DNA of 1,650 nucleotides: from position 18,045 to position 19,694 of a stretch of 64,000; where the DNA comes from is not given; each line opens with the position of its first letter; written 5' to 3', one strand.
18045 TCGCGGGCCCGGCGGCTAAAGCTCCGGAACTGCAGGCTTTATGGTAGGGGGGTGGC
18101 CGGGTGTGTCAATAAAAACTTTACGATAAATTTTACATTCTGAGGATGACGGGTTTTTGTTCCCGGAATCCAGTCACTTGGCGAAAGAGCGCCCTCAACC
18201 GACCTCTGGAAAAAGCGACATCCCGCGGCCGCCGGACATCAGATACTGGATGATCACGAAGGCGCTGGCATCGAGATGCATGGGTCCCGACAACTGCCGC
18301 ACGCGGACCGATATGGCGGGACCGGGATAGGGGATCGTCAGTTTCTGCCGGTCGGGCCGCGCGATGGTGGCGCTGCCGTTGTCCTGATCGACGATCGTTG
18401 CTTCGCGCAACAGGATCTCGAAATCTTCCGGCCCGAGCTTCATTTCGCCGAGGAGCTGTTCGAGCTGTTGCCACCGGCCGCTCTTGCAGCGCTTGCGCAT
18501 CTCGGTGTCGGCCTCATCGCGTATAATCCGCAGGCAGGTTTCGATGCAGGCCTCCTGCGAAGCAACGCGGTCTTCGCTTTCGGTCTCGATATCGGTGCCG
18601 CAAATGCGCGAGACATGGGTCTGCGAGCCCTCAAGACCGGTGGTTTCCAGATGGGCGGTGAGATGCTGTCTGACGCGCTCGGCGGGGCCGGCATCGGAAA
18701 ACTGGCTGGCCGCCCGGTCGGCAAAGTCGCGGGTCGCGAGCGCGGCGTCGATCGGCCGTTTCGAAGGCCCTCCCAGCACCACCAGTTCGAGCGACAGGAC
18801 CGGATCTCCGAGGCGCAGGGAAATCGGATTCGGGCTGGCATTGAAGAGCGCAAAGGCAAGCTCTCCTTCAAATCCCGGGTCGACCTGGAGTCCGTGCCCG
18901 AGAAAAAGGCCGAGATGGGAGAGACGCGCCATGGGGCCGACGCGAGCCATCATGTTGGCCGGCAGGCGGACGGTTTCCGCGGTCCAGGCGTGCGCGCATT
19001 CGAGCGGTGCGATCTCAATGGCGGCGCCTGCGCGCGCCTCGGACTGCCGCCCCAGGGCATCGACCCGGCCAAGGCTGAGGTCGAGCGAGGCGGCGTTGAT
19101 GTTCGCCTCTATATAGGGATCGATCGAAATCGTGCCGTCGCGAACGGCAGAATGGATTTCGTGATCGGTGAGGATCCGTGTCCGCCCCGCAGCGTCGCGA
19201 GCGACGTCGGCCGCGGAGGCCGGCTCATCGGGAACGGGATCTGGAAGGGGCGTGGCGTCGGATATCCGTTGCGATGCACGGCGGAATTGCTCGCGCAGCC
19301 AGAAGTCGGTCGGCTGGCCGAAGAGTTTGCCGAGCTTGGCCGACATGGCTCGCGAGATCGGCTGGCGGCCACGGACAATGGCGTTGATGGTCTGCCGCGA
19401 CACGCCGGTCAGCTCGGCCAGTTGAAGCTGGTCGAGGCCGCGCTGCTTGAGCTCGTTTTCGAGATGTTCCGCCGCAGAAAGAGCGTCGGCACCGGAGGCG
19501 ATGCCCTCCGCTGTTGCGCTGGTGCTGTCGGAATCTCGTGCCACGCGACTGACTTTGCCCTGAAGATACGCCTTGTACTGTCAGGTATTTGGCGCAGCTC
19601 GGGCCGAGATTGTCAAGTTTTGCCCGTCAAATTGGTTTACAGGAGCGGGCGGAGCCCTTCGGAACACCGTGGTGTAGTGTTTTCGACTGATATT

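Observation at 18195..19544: Undescribed architecture: HigA-type HTH fused to a catalytically degenerate dCTP-deaminase/dUTPase fold and an unknown domain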

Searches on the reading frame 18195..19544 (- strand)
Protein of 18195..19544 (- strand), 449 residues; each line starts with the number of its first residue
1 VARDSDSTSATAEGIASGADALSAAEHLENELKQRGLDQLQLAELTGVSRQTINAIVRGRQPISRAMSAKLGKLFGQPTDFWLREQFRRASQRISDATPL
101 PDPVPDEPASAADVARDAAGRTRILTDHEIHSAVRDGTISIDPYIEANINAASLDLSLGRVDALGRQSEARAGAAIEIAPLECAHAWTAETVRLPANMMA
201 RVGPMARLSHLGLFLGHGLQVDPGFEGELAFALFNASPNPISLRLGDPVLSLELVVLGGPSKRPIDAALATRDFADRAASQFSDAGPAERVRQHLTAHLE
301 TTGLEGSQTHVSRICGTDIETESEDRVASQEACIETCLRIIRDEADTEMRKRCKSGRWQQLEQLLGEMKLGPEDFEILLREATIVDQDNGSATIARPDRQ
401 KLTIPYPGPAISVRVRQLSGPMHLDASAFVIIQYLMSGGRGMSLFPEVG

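Call 3: search_protein_families(library=pfam, proteins=[window:18195-19544:-], max_evalue=1)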
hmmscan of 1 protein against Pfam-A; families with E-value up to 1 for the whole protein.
window:18195-19544:- (449 aa): 9 families
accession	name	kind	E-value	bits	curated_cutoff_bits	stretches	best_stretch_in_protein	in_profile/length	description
PF22769.1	DCD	-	6e-18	65.8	27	1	124-249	1-145/153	dCTP deaminase-like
PF01381.28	HTH_3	-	8.3e-10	39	23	1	30-81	3-54/55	Helix-turn-helix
PF13560.12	HTH_31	-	1.5e-06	28.8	27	1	34-78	12-57/64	Helix-turn-helix domain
PF12844.13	HTH_19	-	0.00034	20.9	30.2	1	29-80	5-56/64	Helix-turn-helix domain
PF13443.12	HTH_26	-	0.01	16.5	22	1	27-60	1-34/63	Cro/C1-type HTH DNA-binding domain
PF07037.17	YfeC-like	-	0.033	14.9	22.9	1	41-61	5-25/122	Transcription regulator YfeC-like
PF06559.16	DCD_N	-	0.078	13.3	21.4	1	124-161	4-42/164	2'-deoxycytidine 5'-triphosphate deaminase (DCD) N-terminal domain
PF13412.12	HTH_24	-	0.082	12.9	21.9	1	36-58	17-39/48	Winged helix-turn-helix DNA-binding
PF20432.4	Xre-like-HTH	-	0.087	13.6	25.8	1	33-74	20-61/63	Antitoxin Xre-like helix-turn-helix domain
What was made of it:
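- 18750..19184 (-): Dcd/dUTPase-fold beta-barrel, residues 121-265. It lacks the deaminase Glu, Arg110 and the lid, and carries the family signature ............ Pfam DCD 6e-18 (call 3).
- On dCTP deaminase (Dcd, TIGR02274): Pfam DCD 65.8 bits against a cutoff of 27 (call 3).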

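Call 4: search_protein_families(library=ncbifam, proteins=[window:18195-19544:-], max_evalue=1)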
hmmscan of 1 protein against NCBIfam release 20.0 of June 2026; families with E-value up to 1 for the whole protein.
window:18195-19544:- (449 aa): 8 families
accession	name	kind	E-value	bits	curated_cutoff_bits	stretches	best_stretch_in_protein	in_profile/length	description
TIGR02274.1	dCTP_deam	equivalog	1.1e-18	67.6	92.8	1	124-264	1-161/180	dCTP deaminase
TIGR02607.1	antidote_HigA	equivalog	2.2e-10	40.2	47.7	1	29-86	13-70/81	HigA family addiction module antitoxin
TIGR03070.1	couple_hipB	subfamily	7.1e-05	22.7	71.65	1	30-60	9-39/58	type II toxin-antitoxin system Y4mF family antitoxin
NF007408.0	PRK09943.1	equivalog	0.084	12.4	211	1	21-78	5-62/185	HTH-type transcriptional regulator PuuR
NF041951.1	phage_RstR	subfamily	0.16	12.2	80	1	24-85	3-64/108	RstR family transcriptional repressor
TIGR03458.1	YgfH_subfam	subfamily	0.16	10.5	658.7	1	270-368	14-108/489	succinate CoA transferase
NF038139.1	Reg_Aceta_RamB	equivalog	0.18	10.4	700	1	33-89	12-68/465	acetate metabolism transcriptional regulator RamB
NF038310.1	lysogeny_AimR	equivalog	0.19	10.8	70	1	28-64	1-37/365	AimR family lysis-lysogeny pheromone receptor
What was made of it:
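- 19275..19466 (-): XRE/HigA-like helix-turn-helix, residues 27-90. Pfam HTH_3 8e-10; HigA TIGR02607 40.2 bits, below cutoff (calls 3, 4).
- On dCTP deaminase (Dcd, TIGR02274): 67.6 bits against a cutoff of 92.8 (call 4).
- On HigA antitoxin (TIGR02607): 40.2 bits against a cutoff of 47.7, although the HTH itself is clear (Pfam HTH_3 8e-10) (calls 3, 4).
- Checked: NCBIfam HigA TIGR02607 scores 40.2 bits, below its 47.7 cutoff (calls 3, 4). NCBIfam dCTP_deam scores 67.6 bits, below its 92.8 cutoff (calls 3, 4).
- The HTH is HigA-like (call 4). The NCBIfam Dcd score is well below the family cutoff (call 4).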

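Call 5: search_protein_families(library=padloc, proteins=[window:18195-19544:-], max_evalue=1)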
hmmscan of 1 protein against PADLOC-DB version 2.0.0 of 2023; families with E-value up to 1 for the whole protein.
window:18195-19544:- (449 aa): 9 families
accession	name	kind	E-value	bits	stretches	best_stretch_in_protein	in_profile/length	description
PDLC03952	RmrA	-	4.7e-05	20.4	1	26-90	25-89/395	-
PDLC04775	PDC-M69A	-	0.0002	19.9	1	26-83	10-67/113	-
PDLC03946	RmrA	-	0.00086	16.1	1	30-90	9-69/357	-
PDLC03947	RmrA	-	0.0018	15.2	1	26-90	14-78/383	-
PDLC03948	RmrA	-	0.005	13.8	1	25-87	10-72/397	-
PDLC03949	RmrA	-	0.005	13.7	1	33-89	12-68/363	-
PDLC03953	RmrA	-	0.02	12.1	1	24-82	6-64/373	-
PDLC04142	capH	-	0.023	13.8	1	26-86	9-69/103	capH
PDLC03951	RmrA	-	0.038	11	1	26-89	11-74/400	-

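Call 6: search_solved_structures(query=window:18195-19544:-, max_evalue=1, show_alignments=3)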
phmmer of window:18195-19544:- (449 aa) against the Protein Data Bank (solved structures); distinct sequences matched with E-value up to 1: 88 (the best 60 are shown).
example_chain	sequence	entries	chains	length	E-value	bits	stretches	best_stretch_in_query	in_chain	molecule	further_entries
9ln0_A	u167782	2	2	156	1.5e-13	54.1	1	139-265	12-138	dCTP deaminase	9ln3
8y1w_A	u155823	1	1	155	4.8e-13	52.3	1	139-265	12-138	dCTP deaminase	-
4xjc_A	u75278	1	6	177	6.5e-10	42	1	174-254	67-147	Deoxycytidine triphosphate deaminase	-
1xs4_A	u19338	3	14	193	1.3e-09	41.1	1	171-266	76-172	Deoxycytidine triphosphate deaminase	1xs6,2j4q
2j4h_A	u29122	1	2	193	4.5e-09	39.3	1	171-266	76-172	DEOXYCYTIDINE TRIPHOSPHATE DEAMINASE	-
1xs1_A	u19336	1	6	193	6e-09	38.9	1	171-266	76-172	Deoxycytidine triphosphate deaminase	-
2v9x_A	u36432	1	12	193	8e-09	38.5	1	171-266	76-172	DEOXYCYTIDINE TRIPHOSPHATE DEAMINASE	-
2qxx_A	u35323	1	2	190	6.6e-07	32.1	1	125-271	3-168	Deoxycytidine triphosphate deaminase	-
4a6a_A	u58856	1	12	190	6.6e-07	32.1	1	125-271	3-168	DEOXYCYTIDINE TRIPHOSPHATE DEAMINASE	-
2qlp_A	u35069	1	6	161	6.2e-06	28.9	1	125-264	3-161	Deoxycytidine triphosphate deaminase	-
3cec_A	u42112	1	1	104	0.001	21.7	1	34-86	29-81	Putative antidote protein of plasmid maintenance system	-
2eby_A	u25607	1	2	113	0.0021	20.6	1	37-86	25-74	Putative HTH-type transcriptional regulator ybaQ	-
9k3w_A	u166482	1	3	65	0.0026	20.3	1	34-78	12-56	Transcriptional regulator, PbsX family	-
7csv_A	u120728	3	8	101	0.0026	20.3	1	28-87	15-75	HTH cro/C1-type domain-containing protein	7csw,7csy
8tac_A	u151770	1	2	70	0.0028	20.2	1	20-76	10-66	DBP48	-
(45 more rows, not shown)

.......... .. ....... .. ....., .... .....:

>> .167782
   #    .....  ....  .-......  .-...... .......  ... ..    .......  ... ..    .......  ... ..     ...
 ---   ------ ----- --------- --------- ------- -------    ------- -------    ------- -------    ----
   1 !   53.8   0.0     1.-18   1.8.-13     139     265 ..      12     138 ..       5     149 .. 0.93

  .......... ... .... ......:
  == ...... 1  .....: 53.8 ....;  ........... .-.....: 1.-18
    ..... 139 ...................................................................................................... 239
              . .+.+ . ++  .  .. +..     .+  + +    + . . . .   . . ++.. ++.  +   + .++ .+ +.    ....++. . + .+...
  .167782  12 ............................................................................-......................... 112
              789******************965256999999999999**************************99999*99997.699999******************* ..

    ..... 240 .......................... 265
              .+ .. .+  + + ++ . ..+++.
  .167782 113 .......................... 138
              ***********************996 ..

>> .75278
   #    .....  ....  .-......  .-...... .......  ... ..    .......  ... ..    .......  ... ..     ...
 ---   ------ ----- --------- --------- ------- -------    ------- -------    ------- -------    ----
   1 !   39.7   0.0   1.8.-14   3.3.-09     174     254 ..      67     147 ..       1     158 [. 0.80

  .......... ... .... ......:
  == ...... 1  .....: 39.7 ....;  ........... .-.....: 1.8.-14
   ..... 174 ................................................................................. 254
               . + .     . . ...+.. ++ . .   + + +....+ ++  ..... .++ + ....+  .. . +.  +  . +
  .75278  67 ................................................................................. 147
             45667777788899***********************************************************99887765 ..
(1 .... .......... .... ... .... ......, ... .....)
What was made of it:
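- On Trimeric dUTPase (Dcd-type, archaeal): The Asp is retained (D222), but the RSS...R motif present in 9ln0/8y1w is replaced by MAR...H (call 6).
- Checked: The best PDB sequence hits are archaeal dUTPases 9ln0/8y1w (1.5e-13) and Dcd enzymes (call 6).
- The archaeal dUTPases retain the RSS...R motif (call 6).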

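Call 7: find_homologous_proteins(query=window:18195-19544:-, max_evalue=0.001)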
Query window:18195-19544:- (449 aa): 17 proteins with E <= 0.001 among 8000 candidates.
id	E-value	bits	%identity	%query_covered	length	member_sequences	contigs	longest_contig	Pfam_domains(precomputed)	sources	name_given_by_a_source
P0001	3.8e-291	983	100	100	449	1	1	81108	PF22769.2,PF01381.29,PF13560.13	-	-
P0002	2.7e-229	780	81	100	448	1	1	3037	PF22769.2,PF01381.29,PF13560.13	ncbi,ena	-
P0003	6.4e-225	765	82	94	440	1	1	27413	PF22769.2,PF01381.29,PF13560.13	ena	-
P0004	6.7e-224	762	81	94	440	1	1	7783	PF22769.2,PF01381.29,PF13560.13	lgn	-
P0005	6.0e-210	716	75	98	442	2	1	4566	PF22769.2,PF01381.29,PF13560.13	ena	-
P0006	3.6e-181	621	63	100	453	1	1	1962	PF22769.2,PF01381.29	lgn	-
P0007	6.9e-181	620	68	96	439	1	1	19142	PF22769.2,PF01381.29,PF13560.13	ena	-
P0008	5.2e-179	614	67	94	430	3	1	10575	PF22769.2,PF01381.29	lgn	-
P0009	2.5e-177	608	64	99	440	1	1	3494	PF22769.2,PF01381.29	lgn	-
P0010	5.1e-175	601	63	100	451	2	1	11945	PF22769.2,PF01381.29,PF13560.13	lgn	-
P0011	2.5e-158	546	59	96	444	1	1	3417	PF22769.2,PF01381.29,PF13560.13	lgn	-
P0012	1.8e-119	418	50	93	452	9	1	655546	PF22769.2,PF01381.29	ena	-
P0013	1.0e-44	172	40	59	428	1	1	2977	PF22769.2,PF01381.29,PF13560.13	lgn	-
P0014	2.3e-43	167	39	60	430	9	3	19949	PF22769.2,PF01381.29,PF13560.13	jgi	jgi:deoxycytidine triphosphate deaminase/addiction module HigA family antidote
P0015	2.7e-43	167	39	53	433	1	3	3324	PF22769.2,PF01381.29,PF13560.13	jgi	-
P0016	3.1e-43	167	38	61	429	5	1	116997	PF22769.2,PF01381.29,PF13560.13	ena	-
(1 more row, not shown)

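Call 12: find_encoding_contigs(protein=P0012, flank=10000, max_places=3)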
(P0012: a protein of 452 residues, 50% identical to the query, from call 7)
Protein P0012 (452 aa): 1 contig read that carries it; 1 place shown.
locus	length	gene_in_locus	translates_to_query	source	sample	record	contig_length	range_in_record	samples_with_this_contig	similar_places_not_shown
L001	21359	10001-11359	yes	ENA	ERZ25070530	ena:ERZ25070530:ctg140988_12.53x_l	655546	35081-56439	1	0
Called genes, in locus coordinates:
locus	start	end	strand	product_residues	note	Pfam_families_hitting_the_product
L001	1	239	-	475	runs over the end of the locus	PF02874:ATP-synt_ab_N, PF00006:ATP-synt_ab, PF22919:ATP-synt_VA_C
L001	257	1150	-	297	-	PF00231:ATP-synt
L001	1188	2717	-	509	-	PF02874:ATP-synt_ab_N, PF00006:ATP-synt_ab, PF00306:ATP-synt_ab_C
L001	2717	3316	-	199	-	PF00213:OSCP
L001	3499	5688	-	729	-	PF17764:PriA_3primeBD, PF00270:DEAD, PF04851:ResIII, PF00271:Helicase_C (faint), PF18319:Zn_ribbon_PriA, PF18074:PriA_C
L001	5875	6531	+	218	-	PF00923:TAL_FSA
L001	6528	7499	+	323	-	PF13495:Phage_int_SAM_4, PF02899:Phage_int_SAM_1, PF00589:Phage_integrase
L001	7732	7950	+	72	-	-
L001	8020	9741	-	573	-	PF00027:cNMP_binding, PF24179:NTE_Ploop, PF01734:Patatin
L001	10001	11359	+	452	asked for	PF01381:HTH_3, PF22769:DCD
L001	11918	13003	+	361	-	PF00291:PALP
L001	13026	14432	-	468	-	PF00890:FAD_binding_2, PF01134:GIDA (weak), PF07992:Pyr_redox_2, PF12831:FAD_oxidored, PF13450:NAD_binding_8 (weak), PF13738:Pyr_redox_3 (weak), PF00070:Pyr_redox, PF02852:Pyr_redox_dim, +2 more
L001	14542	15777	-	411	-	PF00364:Biotin_lipoyl, PF25997:BSH_YhbJ (faint), PF25919:BSH_CusB (faint), PF02817:E3_binding, PF00198:2-oxoacid_dh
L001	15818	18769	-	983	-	PF16078:2-oxogl_dehyd_N, PF00676:E1_dh, PF02779:Transket_pyr, PF16870:OxoGdeHyase_C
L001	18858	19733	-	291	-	PF02629:CoA_binding, PF13607:Succ_CoA_lig, PF00549:Ligase_CoA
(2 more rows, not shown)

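Call 13: find_encoding_contigs(protein=P0016, flank=10000, max_places=3)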
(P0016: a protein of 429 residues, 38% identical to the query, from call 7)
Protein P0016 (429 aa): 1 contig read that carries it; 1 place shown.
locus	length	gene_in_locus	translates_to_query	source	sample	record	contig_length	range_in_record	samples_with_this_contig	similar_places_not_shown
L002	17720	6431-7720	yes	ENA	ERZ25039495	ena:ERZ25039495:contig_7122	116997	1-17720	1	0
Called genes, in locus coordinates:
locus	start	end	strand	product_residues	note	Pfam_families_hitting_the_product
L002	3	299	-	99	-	?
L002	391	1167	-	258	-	PF00977:His_biosynth, PF03060:NMO (faint)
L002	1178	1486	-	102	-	-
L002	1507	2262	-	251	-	PF00977:His_biosynth, PF01207:Dus (faint), PF03060:NMO (faint)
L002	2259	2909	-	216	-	PF00117:GATase, PF07722:Peptidase_C26 (faint)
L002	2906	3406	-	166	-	PF10947:DUF2628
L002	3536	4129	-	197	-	PF00475:IGPD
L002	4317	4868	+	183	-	PF00227:Proteasome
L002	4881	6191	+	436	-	PF00004:AAA (weak), PF07728:AAA_5 (faint), PF07724:AAA_2, PF00004:AAA (weak)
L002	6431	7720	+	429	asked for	PF01381:HTH_3, PF13560:HTH_31 (weak), PF22769:DCD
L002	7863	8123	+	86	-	-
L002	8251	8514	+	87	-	-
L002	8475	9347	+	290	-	PF08240:ADH_N, PF00107:ADH_zinc_N, PF13602:ADH_zinc_N_2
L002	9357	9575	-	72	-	-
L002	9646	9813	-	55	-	-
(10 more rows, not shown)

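Call 14: find_encoding_contigs(protein=P0003, flank=10000, max_places=3)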
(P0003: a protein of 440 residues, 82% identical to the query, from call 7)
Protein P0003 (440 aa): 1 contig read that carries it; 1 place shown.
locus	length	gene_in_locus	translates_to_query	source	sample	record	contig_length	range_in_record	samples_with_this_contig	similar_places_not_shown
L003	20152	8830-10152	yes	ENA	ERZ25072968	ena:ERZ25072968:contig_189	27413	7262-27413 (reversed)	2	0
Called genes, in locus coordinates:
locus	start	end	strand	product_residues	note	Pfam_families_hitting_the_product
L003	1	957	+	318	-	?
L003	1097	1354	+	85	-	-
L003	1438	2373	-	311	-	PF00126:HTH_1, PF03466:LysR_substrate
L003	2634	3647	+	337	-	PF03480:DctP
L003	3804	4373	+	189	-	PF04290:DctQ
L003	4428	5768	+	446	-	PF06808:DctM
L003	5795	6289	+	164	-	PF00582:Usp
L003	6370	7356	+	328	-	PF13379:NMT1_2, PF09084:NMT1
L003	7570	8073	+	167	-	PF02776:TPP_enzyme_N (weak)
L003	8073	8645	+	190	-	PF02775:TPP_enzyme_C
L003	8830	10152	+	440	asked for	PF01381:HTH_3, PF13560:HTH_31 (faint), PF22769:DCD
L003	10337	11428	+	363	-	PF00291:PALP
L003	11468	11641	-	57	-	-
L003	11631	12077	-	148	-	PF00583:Acetyltransf_1, PF13673:Acetyltransf_10, PF13508:Acetyltransf_7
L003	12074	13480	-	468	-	PF00890:FAD_binding_2, PF01134:GIDA (weak), PF07992:Pyr_redox_2, PF12831:FAD_oxidored, PF13450:NAD_binding_8 (weak), PF13738:Pyr_redox_3 (weak), PF00070:Pyr_redox, PF02852:Pyr_redox_dim, +2 more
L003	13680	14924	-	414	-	PF00364:Biotin_lipoyl, PF25919:BSH_CusB (faint), PF02817:E3_binding, PF00198:2-oxoacid_dh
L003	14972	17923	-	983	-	PF16078:2-oxogl_dehyd_N, PF00676:E1_dh, PF02779:Transket_pyr, PF16870:OxoGdeHyase_C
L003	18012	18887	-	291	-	PF02629:CoA_binding, PF13607:Succ_CoA_lig, PF00549:Ligase_CoA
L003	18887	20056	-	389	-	PF08442:ATP-grasp_2, PF13549:ATP-grasp_5, PF24948:Citrate_synth_N, PF00549:Ligase_CoA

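Call 15: find_related_loci(query=A1, collection=genome_contigs, flank=10000)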
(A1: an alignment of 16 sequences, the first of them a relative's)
Query A1 (449 aa) in genome_contigs; peptide patterns used: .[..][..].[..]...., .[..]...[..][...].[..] (x = any residue, [..] = any of these).
74 stretches matched a pattern; 27 encode a relative of the query (tblastn E <= 1e-3); 27 distinct loci.
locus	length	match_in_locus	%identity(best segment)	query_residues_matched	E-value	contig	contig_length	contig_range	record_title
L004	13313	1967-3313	63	1-447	0e+0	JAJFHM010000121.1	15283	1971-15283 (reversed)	MAG: Hyphomicrobiales bacterium isolate OFTM302 OFTM302_120, whole genome shotgun sequence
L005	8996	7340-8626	49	18-439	1e-121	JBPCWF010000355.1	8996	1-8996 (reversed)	MAG: Hyphomicrobiales bacterium isolate MAG_seacave_54 S1Ck127_5555572, whole genome shotgun sequence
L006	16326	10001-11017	37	17-358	4e-56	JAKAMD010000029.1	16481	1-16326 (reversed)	MAG: Proteobacteria bacterium isolate WY5.bin155 NODE_5711_length_16481_cov_1.440259, whole genome shotgun sequence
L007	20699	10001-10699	42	9-257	5e-51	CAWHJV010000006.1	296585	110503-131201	MAG: uncultured proteobacterium isolate MFD01721.bin.2.134 genome assembly, contig: contig_23548, whole genome shotgun s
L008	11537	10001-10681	42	20-257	2e-50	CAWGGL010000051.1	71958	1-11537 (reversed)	MAG: uncultured proteobacterium isolate MFD02923.bin.2.34 genome assembly, contig: contig_938, whole genome shotgun sequ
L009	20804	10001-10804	39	22-312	2e-50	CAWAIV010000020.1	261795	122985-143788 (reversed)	MAG: uncultured proteobacterium isolate MFD02416.bin.2.32 genome assembly, contig: contig_98650, whole genome shotgun se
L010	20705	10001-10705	40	3-257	9e-50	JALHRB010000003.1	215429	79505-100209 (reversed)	MAG: Pseudolabrys sp. isolate maxbin.076_sub c_000000000361, whole genome shotgun sequence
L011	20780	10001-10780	37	15-292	2e-49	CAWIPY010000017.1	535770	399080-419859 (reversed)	MAG: uncultured proteobacterium isolate MFD01721.bin.1.46 genome assembly, contig: contig_8385, whole genome shotgun seq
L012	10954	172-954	39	7-285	4e-49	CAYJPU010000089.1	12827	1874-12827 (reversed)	MAG TPA_asm: uncultured Undibacter sp. isolate ERP124720_co1_138 genome assembly, contig: NODE_5851_length_12827_cov_22.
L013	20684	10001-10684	41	19-257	1e-48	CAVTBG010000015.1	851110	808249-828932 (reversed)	MAG: uncultured proteobacterium isolate MFD02416.bin.1.18 genome assembly, contig: contig_964, whole genome shotgun sequ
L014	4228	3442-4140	40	16-257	1e-47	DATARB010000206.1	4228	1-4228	MAG TPA_asm: Pseudolabrys sp. isolate SMAG_U5482 k141_1235656, whole genome shotgun sequence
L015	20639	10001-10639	43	21-260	3e-47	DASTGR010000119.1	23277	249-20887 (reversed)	MAG TPA_asm: Pseudolabrys sp. isolate SMAG_U35 k141_1266897, whole genome shotgun sequence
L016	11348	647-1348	39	16-257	5e-47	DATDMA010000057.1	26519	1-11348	MAG TPA_asm: Pseudolabrys sp. isolate SMAG_U398 k141_595794, whole genome shotgun sequence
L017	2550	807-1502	41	17-257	2e-47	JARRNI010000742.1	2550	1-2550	MAG: Pseudolabrys sp. isolate Spart_120_MAG scaffold_48577, whole genome shotgun sequence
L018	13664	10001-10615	39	22-258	5e-47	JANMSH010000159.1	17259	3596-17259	MAG: Hyphomicrobiales bacterium isolate SOY_29_metabat_473 SOY_29_k141_718772, whole genome shotgun sequence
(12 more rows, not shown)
